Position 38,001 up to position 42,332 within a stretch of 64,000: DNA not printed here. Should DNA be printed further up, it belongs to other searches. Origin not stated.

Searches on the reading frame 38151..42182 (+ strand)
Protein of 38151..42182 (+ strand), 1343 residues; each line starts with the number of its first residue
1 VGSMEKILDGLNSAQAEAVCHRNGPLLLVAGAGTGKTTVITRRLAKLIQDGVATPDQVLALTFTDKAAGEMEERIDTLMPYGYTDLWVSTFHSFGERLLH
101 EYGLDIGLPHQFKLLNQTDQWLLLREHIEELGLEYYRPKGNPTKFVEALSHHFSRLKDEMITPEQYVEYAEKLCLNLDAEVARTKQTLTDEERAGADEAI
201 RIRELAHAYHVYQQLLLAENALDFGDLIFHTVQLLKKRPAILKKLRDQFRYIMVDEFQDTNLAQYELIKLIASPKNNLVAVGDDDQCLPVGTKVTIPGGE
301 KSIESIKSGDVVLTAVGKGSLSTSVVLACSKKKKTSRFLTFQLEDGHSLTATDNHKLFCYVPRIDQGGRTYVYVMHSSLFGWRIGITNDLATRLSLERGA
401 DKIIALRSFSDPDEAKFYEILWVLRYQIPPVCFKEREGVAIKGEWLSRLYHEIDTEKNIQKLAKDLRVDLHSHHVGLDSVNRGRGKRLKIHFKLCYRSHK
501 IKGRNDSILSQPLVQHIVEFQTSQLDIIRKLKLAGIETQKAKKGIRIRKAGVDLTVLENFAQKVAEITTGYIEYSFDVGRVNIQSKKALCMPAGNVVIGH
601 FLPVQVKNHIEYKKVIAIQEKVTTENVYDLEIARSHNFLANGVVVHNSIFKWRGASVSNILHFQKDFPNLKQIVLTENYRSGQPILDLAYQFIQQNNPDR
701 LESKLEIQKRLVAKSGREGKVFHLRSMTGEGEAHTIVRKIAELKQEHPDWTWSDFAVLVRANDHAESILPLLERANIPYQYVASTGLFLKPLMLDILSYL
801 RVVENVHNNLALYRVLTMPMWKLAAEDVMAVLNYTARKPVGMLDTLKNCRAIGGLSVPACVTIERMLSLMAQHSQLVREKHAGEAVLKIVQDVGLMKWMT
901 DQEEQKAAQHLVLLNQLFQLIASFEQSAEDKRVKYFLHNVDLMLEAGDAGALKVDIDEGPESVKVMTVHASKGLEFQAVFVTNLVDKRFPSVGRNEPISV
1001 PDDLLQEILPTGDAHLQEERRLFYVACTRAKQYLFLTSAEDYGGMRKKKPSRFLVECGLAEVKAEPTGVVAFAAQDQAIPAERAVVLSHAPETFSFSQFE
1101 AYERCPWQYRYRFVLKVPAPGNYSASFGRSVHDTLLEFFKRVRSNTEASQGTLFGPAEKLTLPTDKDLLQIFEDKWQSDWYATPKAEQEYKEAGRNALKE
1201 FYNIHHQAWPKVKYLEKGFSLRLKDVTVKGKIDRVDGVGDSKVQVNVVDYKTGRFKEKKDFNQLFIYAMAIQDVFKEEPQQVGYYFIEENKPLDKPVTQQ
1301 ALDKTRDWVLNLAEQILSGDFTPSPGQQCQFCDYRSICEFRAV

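Call 38: search_protein_families(library=pfam, proteins=[window:38151-42182:+], max_evalue=0.00001)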
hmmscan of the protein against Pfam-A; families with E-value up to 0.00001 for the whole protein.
window:38151-42182:+ (1343 aa): 8 families
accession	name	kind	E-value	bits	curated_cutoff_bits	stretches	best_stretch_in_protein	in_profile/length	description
PF00580.27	UvrD-helicase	-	3.9e-73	246.9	23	1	11-287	1-251/271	UvrD/REP helicase N-terminal domain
PF13361.12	UvrD_C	-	3.2e-51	175.3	25.6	1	673-1040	1-349/350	UvrD-like helicase C-terminal domain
PF12705.13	PDDEXK_1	-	4.9e-36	125.3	22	1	1093-1339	1-247/247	PD-(D/E)XK nuclease superfamily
PF13245.12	AAA_19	-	9.6e-24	84.5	25.1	1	15-291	1-133/134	AAA domain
PF14890.11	Intein_splicing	-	4e-12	46.6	35.8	1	322-647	34-155/155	Intein splicing domain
PF13538.12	UvrD_C_2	-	1.5e-10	41.2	27.4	0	1012-1036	27-51/52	UvrD-like helicase C-terminal domain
PF13604.12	AAA_30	-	7.7e-08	32.7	27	0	11-76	2-67/191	AAA domain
PF01079.26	Hint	-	3.2e-06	27.3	29.7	1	284-362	10-91/213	Hint module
